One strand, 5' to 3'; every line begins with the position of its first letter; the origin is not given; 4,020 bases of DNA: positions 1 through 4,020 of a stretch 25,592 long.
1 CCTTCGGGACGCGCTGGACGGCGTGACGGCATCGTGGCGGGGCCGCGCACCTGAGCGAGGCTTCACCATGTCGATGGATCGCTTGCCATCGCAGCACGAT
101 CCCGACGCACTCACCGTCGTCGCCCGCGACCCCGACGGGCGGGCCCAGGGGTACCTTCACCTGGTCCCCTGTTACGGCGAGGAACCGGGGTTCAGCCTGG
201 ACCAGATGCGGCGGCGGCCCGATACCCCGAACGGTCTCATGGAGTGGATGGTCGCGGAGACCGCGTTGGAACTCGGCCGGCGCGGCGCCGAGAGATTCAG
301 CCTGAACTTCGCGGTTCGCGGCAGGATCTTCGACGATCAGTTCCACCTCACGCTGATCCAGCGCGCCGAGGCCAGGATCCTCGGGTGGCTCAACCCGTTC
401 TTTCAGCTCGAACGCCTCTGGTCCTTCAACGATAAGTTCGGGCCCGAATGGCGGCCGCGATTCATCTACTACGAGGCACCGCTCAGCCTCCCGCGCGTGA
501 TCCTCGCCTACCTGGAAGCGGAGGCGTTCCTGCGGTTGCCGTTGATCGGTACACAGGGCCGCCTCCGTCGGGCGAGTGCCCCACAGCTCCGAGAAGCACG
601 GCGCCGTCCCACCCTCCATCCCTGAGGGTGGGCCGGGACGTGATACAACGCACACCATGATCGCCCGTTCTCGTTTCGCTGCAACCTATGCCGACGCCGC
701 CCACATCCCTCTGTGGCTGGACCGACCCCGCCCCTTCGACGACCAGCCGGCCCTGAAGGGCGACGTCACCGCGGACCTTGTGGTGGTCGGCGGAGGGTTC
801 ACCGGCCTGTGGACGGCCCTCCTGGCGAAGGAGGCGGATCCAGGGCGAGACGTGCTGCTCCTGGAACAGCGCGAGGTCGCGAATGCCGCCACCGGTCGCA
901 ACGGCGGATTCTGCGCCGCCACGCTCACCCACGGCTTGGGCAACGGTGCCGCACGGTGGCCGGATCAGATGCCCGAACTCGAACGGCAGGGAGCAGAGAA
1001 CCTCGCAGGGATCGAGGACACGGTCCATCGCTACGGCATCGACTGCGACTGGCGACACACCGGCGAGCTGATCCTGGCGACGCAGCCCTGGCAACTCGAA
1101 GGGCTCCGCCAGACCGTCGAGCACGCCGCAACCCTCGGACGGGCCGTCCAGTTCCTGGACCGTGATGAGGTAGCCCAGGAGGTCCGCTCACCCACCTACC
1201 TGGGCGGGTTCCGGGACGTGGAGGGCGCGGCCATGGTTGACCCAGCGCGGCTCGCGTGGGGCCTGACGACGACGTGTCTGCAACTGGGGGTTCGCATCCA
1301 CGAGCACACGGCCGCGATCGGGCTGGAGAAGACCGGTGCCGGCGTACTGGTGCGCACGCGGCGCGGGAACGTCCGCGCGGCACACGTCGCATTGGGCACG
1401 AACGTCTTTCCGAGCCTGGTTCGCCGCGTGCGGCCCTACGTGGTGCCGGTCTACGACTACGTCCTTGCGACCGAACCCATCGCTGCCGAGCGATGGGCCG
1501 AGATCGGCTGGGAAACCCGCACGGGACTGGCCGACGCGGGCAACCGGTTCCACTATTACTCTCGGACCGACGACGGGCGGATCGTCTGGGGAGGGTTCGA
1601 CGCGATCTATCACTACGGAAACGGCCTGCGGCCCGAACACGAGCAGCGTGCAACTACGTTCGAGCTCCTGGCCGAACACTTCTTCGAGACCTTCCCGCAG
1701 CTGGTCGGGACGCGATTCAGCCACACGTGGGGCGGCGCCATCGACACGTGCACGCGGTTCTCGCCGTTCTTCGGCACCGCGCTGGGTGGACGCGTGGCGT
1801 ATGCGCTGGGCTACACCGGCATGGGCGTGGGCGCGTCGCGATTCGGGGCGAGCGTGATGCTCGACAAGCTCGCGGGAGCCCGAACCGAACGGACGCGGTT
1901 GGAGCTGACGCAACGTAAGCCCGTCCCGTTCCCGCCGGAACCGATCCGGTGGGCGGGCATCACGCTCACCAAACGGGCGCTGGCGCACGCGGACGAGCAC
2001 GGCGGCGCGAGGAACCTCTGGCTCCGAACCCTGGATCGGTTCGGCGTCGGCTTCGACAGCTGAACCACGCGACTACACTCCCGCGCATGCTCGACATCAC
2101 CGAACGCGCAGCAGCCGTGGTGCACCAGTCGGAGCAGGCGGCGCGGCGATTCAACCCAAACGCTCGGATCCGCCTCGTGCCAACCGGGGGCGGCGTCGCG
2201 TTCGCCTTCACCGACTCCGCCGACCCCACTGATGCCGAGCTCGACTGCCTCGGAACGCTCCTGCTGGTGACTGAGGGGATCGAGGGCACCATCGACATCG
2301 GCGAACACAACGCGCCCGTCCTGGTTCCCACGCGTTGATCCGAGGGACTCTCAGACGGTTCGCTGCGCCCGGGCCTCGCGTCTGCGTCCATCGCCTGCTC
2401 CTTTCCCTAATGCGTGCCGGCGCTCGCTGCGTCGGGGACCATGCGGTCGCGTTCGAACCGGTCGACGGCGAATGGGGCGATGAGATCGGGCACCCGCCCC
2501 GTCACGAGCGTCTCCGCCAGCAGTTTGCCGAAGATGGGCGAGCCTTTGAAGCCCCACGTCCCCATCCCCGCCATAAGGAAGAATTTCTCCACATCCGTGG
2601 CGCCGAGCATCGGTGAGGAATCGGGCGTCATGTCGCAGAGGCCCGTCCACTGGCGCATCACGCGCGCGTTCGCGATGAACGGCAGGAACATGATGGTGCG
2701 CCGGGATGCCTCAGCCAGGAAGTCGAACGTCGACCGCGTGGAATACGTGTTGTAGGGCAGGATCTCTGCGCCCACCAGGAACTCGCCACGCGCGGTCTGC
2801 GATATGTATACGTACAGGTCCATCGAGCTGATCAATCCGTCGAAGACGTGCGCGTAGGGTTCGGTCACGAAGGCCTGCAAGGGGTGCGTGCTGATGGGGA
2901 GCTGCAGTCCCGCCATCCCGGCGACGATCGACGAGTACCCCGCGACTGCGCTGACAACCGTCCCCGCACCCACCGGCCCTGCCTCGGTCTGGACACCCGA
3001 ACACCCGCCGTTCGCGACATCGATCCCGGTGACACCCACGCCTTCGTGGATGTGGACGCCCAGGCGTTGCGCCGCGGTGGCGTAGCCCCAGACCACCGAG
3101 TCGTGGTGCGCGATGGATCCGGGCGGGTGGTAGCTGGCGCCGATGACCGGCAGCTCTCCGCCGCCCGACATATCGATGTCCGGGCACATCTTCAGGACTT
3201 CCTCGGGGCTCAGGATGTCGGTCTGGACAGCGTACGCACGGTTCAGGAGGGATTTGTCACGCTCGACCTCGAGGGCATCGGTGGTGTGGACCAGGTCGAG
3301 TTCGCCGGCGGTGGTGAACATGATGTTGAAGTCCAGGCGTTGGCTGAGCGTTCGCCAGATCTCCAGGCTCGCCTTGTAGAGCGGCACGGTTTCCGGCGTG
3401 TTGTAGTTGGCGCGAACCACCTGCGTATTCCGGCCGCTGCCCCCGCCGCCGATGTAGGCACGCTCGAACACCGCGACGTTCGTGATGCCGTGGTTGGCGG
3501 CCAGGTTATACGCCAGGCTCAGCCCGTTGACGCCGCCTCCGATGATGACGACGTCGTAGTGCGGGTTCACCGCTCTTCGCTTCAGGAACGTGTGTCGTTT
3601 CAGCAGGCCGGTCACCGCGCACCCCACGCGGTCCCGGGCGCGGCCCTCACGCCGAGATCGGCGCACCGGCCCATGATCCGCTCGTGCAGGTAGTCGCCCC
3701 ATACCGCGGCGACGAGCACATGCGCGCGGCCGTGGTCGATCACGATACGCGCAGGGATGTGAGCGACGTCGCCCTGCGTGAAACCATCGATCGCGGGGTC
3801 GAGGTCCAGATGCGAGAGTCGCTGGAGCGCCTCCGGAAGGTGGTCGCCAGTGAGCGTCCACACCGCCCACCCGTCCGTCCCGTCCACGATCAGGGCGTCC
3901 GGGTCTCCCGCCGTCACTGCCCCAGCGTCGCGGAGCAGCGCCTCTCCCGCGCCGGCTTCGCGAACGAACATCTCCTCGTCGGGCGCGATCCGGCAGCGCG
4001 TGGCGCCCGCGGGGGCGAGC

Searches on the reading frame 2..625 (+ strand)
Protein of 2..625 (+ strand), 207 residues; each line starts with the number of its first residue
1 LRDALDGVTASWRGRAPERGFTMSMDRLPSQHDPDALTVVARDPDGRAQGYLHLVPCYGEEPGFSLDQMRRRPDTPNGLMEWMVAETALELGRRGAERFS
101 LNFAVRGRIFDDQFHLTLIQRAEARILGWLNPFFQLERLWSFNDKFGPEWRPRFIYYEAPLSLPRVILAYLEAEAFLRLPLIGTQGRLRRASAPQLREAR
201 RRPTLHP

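Call 17: search_protein_families(library=pfam, proteins=[window:2-625:+], max_evalue=0.001)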
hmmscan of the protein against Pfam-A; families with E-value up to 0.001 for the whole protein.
window:2-625:+ (207 aa): 1 family
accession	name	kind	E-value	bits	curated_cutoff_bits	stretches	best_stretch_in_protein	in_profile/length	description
PF09924.15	LPG_synthase_C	-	1.2e-29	103.7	27.5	1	3-157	147-298/298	Phosphatidylglycerol lysyltransferase, C-terminal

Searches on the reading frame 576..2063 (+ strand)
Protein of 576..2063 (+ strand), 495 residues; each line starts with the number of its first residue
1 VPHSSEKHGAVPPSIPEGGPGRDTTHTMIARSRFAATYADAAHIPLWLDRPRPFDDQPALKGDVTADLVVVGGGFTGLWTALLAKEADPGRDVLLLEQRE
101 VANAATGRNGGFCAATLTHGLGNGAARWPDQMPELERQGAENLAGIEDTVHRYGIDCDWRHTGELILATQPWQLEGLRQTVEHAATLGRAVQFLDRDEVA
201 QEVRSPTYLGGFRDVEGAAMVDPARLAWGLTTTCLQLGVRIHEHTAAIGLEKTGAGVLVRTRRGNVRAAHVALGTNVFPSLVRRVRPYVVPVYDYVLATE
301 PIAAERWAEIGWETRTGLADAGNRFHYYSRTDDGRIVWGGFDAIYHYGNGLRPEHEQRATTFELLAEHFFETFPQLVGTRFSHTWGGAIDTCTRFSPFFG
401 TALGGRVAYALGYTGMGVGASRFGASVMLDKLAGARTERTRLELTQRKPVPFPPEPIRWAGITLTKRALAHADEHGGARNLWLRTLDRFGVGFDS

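Call 5: search_protein_families(library=pfam, proteins=[window:576-2063:+], max_evalue=0.01)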
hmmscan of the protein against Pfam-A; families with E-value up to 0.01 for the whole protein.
window:576-2063:+ (495 aa): 4 families
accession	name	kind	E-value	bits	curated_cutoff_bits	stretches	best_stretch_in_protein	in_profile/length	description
PF01266.30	DAO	-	1.8e-54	186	27.9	1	67-423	1-345/353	FAD dependent oxidoreductase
PF13450.12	NAD_binding_8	-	3.6e-05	24.4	21.9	1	70-115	1-43/68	NAD(P)-binding Rossmann-like domain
PF00890.30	FAD_binding_2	-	0.0023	17.6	20.4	1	67-140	1-71/414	FAD binding domain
PF07992.20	Pyr_redox_2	-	0.0087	15.9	26.1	0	64-100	141-175/291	Pyridine nucleotide-disulphide oxidoreductase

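Call 6: search_protein_families(library=ncbifam, proteins=[window:576-2063:+], max_evalue=0.01)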
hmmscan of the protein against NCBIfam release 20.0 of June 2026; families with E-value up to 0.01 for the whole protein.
window:576-2063:+ (495 aa): 21 families
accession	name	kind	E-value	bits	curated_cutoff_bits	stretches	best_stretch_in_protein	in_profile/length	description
TIGR03329.1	Phn_aa_oxid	hypoth_equivalog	1e-66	225.7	632.8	1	55-471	14-430/460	putative aminophosphonate oxidoreductase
NF050086.1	pipecolate_AmaA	exception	9.9e-32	110.1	600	1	46-438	6-386/425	L-pipecolate oxidase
TIGR01373.1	soxB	subfamily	9.8e-13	47.7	529.45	1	198-417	159-367/407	sarcosine oxidase subunit beta family protein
TIGR02352.1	thiamin_ThiO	equivalog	8.2e-11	41.6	250.8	1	69-279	2-212/351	glycine oxidase ThiO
NF008726.1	PRK11728.1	equivalog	2.6e-10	39.7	299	1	67-270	2-193/389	L-2-hydroxyglutarate oxidase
TIGR03364.1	HpnW_proposed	hypoth_equivalog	7.4e-09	35.1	285.1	1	67-273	2-191/365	TIGR03364 family FAD-dependent oxidoreductase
TIGR03197.1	MnmC_Cterm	equivalog_domain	4e-06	26.1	174.2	1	68-271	2-194/400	FAD-dependent 5-carboxymethylaminomethyl-2-thiouridine(34) oxidoreductase MnmC1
NF001933.0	PRK00711.1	subfamily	1e-05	24.8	383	1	151-438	124-405/429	D-amino acid dehydrogenase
TIGR03377.1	glycerol3P_GlpA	equivalog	0.00013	20.6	552.8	1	67-257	1-175/530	anaerobic glycerol-3-phosphate dehydrogenase subunit GlpA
NF006131.0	PRK08275.1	equivalog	0.00016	20.2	587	1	64-103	9-48/577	fumarate reductase/succinate dehydrogenase flavoprotein subunit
NF008313.0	PRK11101.1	equivalog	0.00031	19.5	425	1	64-113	7-54/548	anaerobic glycerol-3-phosphate dehydrogenase subunit A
NF009476.0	PRK12839.1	equivalog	0.00068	17.9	940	1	64-115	7-56/572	FAD-dependent oxidoreductase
NF005867.0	PRK07804.1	equivalog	0.00087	17.6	639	1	63-117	16-68/548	L-aspartate oxidase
NF009478.0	PRK12844.1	equivalog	0.001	17.4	789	1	63-112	6-53/559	3-ketosteroid-delta-1-dehydrogenase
NF004789.0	PRK06134.1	subfamily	0.0017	17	747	1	62-112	9-57/581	FAD-dependent oxidoreductase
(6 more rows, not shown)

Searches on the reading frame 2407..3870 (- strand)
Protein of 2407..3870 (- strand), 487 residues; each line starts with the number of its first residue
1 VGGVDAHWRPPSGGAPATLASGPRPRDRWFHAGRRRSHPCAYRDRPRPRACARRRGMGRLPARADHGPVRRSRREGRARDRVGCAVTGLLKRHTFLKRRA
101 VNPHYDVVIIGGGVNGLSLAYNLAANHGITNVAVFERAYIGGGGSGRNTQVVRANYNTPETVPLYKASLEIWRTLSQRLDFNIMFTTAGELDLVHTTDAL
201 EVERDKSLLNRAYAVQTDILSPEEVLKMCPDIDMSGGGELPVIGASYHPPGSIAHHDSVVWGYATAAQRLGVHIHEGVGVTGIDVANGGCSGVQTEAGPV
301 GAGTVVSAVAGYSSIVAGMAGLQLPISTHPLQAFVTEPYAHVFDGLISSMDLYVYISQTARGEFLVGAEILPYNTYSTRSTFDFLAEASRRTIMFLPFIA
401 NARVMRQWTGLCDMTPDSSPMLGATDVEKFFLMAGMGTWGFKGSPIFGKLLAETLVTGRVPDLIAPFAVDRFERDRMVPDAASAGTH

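Call 5: search_protein_families(library=pfam, proteins=[window:2407-3870:-], max_evalue=0.01)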
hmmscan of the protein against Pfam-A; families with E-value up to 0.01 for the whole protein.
window:2407-3870:- (487 aa): 5 families
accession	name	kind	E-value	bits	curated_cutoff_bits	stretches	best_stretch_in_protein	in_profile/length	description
PF01266.30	DAO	-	1.5e-62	212.6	27.9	1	106-453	1-352/353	FAD dependent oxidoreductase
PF01946.23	Thi4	-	1.3e-05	25.1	26.2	1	105-148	18-60/235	Thi4 family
PF13450.12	NAD_binding_8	-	0.00014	22.5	21.9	1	109-148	1-39/68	NAD(P)-binding Rossmann-like domain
PF13454.12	NAD_binding_9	-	0.00022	21.6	21.8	1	108-168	1-65/155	FAD-NAD(P)-binding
PF07992.20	Pyr_redox_2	-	0.00096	19.1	26.1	1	105-186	1-70/291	Pyridine nucleotide-disulphide oxidoreductase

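Call 6: search_protein_families(library=ncbifam, proteins=[window:2407-3870:-], max_evalue=0.01)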
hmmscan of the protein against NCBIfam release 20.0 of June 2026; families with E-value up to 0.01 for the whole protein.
window:2407-3870:- (487 aa): 35 families (the best 25 are shown)
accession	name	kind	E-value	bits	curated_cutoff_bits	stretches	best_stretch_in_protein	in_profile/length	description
TIGR01373.1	soxB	subfamily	4.9e-112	374.7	529.45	1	102-478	28-405/407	sarcosine oxidase subunit beta family protein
TIGR02352.1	thiamin_ThiO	equivalog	4.2e-26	91.9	250.8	1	107-457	1-349/351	glycine oxidase ThiO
NF001933.0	PRK00711.1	subfamily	3e-22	79.2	383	1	148-475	95-419/429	D-amino acid dehydrogenase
NF008425.0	PRK11259.1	equivalog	6.5e-20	71.4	257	1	103-473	3-376/377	N-methyl-L-tryptophan oxidase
TIGR01377.1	soxA_mon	subfamily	3.4e-13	49.1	479.65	1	105-328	1-215/381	amino oxidase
TIGR03364.1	HpnW_proposed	hypoth_equivalog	1.2e-11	44.3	285.1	1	105-234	1-127/365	TIGR03364 family FAD-dependent oxidoreductase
NF050086.1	pipecolate_AmaA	exception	2.5e-11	42.9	600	1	103-468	24-393/425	L-pipecolate oxidase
TIGR03329.1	Phn_aa_oxid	hypoth_equivalog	1.4e-09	37.3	632.8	2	104-150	24-70/460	putative aminophosphonate oxidoreductase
NF008726.1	PRK11728.1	equivalog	1.8e-09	36.9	299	1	105-327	1-216/389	L-2-hydroxyglutarate oxidase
NF009074.0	PRK12409.1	equivalog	1.2e-07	31.3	494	0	397-455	346-403/410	D-amino acid dehydrogenase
NF006130.0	PRK08274.1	equivalog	4.1e-06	25.9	369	1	103-162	4-62/467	FAD-dependent tricarballylate dehydrogenase TcuA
NF045637.1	carotdesatCrtDProt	equivalog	7.2e-06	24.8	580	1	107-162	1-53/485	1-hydroxycarotenoid 3,4-desaturase CrtD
TIGR00292.1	TIGR00292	equivalog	2.9e-05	23.5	148.3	1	105-148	22-63/254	sulfide-dependent adenosine diphosphate thiazole synthase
NF058655.1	CrtID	equivalog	3.1e-05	23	640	0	246-308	212-271/478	bifunctional phytoene desaturase/3,4-desaturase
NF033460.1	glycerol3P_ox_II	equivalog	3.3e-05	23.2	460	1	105-322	2-217/361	type 2 glycerol-3-phosphate oxidase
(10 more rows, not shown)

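Call 26: search_solved_structures(query=window:2407-3618:-, max_evalue=0.00001, show_alignments=3)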
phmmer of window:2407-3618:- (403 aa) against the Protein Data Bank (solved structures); distinct sequences matched with E-value up to 0.00001: 34.
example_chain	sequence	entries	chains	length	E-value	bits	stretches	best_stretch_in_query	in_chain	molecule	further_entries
1vrq_B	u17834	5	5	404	1.9e-91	310.3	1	18-400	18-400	Sarcosine oxidase beta subunit | Subunit beta of sarcosine oxidase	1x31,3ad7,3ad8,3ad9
3ada_B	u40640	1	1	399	2.6e-91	309.8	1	19-400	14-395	SARCOSINE OXIDASE BETA SUBUNIT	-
2gag_B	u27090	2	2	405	1.8e-89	303.8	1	18-400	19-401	heterotetrameric sarcosine oxidase beta-subunit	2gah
1y56_B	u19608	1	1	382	2.2e-45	158.6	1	22-393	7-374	sarcosine oxidase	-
5fjm_A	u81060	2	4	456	2.7e-22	82.6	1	17-242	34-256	L-AMINO ACID DEAMINASE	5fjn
1pj5_A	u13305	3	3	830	1.1e-16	64.2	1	23-246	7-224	N,N-dimethylglycine oxidase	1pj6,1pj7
3gsi_A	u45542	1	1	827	1.2e-16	64.1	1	23-246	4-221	N,N-dimethylglycine oxidase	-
1ryi_A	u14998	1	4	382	3.8e-16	62.4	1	9-389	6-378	GLYCINE OXIDASE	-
3if9_A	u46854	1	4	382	4.1e-16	62.3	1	9-389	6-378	Glycine oxidase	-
4ysh_A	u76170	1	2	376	1.3e-15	60.7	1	20-387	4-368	Glycine oxidase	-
9woz_A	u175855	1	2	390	5.3e-15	58.6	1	13-389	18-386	Glycine oxidase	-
1ng3_A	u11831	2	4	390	9.8e-15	57.7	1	13-389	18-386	Glycine oxidase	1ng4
5i39_A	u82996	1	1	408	3e-14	56.1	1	8-388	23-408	L-amino acid deaminase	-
6j38_A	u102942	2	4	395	4.4e-14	55.6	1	270-389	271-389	FAD-dependent glycine oxydase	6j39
5hxw_A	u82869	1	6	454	8e-14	54.7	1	8-244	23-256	L-amino acid deaminase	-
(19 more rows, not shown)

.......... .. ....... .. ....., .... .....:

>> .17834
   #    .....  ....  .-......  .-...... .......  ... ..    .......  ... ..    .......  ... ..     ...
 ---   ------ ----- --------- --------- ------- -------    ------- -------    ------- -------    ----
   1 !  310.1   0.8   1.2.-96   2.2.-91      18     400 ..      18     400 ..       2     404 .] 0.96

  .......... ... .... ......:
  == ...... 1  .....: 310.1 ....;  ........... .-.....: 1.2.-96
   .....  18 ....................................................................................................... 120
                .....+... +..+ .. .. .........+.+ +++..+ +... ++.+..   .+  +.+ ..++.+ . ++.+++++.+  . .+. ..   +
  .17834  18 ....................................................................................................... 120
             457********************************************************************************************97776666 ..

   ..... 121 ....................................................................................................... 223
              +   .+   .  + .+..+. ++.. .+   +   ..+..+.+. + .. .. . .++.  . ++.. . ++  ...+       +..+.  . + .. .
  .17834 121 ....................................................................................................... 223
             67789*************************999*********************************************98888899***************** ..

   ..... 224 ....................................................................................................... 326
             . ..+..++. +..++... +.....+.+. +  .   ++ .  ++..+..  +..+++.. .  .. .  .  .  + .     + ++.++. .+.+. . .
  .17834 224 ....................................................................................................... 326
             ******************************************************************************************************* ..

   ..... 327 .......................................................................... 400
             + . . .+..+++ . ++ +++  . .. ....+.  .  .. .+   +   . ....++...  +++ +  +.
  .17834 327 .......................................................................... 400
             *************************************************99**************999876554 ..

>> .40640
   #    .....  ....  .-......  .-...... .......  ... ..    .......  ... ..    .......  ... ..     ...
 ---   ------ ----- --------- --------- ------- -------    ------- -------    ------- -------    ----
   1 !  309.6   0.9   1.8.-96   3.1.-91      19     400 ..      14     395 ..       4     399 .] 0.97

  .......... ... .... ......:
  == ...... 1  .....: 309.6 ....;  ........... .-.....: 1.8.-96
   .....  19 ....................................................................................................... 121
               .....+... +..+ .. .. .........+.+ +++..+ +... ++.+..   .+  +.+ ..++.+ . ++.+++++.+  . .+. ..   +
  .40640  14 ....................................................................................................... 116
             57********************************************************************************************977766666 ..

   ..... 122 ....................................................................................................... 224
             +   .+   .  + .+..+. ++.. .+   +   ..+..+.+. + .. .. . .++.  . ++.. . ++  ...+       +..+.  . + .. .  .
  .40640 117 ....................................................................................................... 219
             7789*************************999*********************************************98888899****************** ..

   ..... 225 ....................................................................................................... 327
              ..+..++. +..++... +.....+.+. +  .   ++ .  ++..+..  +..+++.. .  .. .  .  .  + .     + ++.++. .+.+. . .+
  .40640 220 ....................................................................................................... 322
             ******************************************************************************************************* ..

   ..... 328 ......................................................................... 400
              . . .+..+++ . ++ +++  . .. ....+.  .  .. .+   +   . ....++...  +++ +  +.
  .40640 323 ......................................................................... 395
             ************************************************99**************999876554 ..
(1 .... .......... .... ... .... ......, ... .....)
